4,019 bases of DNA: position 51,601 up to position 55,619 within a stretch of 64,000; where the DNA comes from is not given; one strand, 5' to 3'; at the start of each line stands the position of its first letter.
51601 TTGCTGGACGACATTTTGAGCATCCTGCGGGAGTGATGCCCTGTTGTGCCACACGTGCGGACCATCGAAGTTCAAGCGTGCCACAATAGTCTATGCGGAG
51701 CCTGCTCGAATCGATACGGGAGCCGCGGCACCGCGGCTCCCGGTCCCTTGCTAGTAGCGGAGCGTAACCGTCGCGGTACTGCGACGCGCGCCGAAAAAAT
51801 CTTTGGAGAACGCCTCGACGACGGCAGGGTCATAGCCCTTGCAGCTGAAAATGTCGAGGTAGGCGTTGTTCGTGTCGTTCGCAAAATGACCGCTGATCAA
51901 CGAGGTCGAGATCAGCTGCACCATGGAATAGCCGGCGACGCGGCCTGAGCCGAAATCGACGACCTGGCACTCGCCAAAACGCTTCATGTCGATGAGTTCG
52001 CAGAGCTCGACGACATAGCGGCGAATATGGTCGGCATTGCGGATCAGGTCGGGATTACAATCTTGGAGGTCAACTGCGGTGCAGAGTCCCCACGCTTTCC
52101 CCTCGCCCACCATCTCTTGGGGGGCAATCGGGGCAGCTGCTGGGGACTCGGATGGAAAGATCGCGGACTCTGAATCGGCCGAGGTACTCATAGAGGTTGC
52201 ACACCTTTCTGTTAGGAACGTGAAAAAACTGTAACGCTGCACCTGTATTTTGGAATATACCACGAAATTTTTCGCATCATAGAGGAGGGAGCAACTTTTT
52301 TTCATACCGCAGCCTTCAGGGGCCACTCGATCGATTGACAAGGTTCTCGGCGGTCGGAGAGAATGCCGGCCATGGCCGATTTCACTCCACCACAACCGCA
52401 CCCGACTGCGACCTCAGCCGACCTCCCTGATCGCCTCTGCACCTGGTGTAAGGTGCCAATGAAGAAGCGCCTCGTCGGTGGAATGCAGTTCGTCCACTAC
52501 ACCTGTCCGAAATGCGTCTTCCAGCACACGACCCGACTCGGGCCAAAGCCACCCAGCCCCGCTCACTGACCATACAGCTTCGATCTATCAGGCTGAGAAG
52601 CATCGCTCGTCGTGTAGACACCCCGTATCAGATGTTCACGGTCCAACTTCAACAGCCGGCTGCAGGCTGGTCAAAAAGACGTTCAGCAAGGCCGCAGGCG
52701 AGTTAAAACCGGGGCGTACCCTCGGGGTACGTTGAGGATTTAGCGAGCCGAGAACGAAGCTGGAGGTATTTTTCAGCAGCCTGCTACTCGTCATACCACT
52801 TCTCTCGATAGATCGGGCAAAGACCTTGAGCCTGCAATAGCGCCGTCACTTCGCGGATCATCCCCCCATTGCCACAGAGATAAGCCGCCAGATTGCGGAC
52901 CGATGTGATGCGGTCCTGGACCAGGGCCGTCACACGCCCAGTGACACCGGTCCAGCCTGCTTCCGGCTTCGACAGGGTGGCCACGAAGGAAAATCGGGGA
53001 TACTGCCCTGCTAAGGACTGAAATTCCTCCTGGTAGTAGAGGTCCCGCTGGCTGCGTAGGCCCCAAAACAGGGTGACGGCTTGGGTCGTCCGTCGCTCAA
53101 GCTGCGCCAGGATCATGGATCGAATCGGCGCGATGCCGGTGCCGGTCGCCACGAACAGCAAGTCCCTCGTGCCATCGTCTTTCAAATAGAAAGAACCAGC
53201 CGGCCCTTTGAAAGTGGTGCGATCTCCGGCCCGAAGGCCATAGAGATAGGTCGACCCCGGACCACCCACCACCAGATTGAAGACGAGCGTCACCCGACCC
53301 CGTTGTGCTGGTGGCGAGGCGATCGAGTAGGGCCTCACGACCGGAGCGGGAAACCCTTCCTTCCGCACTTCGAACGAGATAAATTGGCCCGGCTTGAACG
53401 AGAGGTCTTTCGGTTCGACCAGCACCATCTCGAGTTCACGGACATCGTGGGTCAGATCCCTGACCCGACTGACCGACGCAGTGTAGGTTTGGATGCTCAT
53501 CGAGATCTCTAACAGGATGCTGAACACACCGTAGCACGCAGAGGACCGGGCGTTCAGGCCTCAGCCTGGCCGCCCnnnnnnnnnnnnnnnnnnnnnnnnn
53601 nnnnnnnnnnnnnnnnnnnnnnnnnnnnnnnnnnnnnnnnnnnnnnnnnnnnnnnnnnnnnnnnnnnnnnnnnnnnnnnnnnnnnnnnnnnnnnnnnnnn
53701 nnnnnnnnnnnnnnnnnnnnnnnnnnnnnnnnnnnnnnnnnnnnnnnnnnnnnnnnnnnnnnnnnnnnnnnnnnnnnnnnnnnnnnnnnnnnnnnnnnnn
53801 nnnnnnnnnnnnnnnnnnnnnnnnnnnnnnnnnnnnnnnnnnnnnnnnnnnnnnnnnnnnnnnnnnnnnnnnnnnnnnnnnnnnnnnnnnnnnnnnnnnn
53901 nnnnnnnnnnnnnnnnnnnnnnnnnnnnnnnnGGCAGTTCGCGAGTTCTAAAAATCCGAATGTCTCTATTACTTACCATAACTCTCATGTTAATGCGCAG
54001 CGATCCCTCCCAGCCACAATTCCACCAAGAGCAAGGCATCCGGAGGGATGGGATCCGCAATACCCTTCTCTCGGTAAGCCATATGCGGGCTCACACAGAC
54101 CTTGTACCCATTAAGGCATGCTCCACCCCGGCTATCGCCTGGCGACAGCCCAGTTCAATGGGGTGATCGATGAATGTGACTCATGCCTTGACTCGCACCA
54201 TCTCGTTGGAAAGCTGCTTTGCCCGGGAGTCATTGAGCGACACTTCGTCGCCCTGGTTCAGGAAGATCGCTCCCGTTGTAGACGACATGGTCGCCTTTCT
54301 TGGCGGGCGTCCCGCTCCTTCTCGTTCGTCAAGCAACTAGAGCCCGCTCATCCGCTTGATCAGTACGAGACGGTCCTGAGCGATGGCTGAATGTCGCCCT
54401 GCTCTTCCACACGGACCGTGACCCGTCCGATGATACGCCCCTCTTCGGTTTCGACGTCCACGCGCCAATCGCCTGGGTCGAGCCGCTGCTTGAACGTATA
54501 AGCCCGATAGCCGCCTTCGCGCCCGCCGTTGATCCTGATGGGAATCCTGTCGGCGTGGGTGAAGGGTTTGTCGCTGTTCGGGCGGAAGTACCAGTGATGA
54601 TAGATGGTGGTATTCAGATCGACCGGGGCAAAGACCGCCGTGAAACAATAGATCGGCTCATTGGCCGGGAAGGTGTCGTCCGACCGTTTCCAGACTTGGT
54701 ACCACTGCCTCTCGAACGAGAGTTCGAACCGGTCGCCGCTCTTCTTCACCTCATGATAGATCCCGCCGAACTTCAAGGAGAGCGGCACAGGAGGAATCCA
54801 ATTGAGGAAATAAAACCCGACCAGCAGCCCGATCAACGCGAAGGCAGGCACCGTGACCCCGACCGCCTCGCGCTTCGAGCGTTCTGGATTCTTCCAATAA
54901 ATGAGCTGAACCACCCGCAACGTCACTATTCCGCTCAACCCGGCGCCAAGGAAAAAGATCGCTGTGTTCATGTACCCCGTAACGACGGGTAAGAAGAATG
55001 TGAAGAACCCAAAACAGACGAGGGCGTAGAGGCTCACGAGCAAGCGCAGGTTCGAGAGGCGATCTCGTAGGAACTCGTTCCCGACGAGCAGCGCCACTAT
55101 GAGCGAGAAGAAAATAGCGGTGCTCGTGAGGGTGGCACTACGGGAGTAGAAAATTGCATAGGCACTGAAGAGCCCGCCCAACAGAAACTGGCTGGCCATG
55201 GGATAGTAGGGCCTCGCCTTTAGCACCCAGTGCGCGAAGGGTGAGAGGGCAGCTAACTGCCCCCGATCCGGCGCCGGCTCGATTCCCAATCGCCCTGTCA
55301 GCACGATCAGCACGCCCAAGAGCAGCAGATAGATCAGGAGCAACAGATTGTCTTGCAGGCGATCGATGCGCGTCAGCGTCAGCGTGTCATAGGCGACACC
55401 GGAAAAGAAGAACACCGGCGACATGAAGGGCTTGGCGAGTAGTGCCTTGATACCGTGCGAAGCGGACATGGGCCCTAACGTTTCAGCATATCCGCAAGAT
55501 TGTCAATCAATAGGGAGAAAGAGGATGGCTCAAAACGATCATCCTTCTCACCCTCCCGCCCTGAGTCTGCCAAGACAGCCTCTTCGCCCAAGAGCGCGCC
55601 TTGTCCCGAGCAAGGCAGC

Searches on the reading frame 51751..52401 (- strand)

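Call 31: search_protein_families(library=pfam, proteins=[window:51751-52401:-], max_evalue=0.001)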
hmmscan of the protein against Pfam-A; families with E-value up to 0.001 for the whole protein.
window:51751-52401:- (216 aa): 1 family
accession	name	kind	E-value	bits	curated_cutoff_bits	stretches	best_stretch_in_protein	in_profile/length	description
PF02675.21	AdoMet_dc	-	3.3e-21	76.1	25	1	109-215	3-106/107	S-adenosylmethionine decarboxylase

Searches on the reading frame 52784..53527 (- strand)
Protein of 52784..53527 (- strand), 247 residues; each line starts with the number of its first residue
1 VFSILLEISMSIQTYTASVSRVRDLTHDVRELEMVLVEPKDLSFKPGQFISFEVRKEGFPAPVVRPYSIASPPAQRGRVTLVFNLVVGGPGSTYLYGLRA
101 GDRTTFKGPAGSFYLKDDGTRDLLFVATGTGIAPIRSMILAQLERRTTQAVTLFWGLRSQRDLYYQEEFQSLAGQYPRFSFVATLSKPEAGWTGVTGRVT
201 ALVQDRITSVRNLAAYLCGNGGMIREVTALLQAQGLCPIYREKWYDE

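Call 31: search_protein_families(library=pfam, proteins=[window:52784-53527:-], max_evalue=0.001)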
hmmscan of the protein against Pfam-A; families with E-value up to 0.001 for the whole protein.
window:52784-53527:- (247 aa): 2 families
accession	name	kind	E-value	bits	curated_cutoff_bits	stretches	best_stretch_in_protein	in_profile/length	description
PF00175.26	NAD_binding_1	-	1.4e-24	87.2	22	1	125-227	1-107/109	Oxidoreductase NAD-binding domain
PF00970.30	FAD_binding_6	-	4.6e-14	53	21.1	1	18-114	3-99/99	Oxidoreductase FAD-binding domain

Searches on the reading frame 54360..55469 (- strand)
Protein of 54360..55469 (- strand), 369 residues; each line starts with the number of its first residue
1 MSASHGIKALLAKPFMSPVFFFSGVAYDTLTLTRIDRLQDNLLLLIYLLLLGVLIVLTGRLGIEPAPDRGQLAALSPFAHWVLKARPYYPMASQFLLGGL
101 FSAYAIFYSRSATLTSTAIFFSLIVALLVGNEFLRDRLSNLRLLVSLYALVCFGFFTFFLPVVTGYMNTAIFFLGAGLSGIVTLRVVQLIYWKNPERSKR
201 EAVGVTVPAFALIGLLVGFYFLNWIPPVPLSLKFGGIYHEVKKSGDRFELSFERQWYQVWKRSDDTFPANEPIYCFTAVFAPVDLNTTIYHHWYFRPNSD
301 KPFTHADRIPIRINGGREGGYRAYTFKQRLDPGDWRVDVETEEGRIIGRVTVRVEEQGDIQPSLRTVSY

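Call 31: search_protein_families(library=pfam, proteins=[window:54360-55469:-], max_evalue=0.001)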
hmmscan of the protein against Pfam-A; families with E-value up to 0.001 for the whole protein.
window:54360-55469:- (369 aa): 1 family
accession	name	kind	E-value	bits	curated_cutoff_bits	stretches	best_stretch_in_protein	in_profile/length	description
PF11141.13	DUF2914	-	2.8e-17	62.6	23.6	1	287-354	2-62/62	Protein of unknown function (DUF2914)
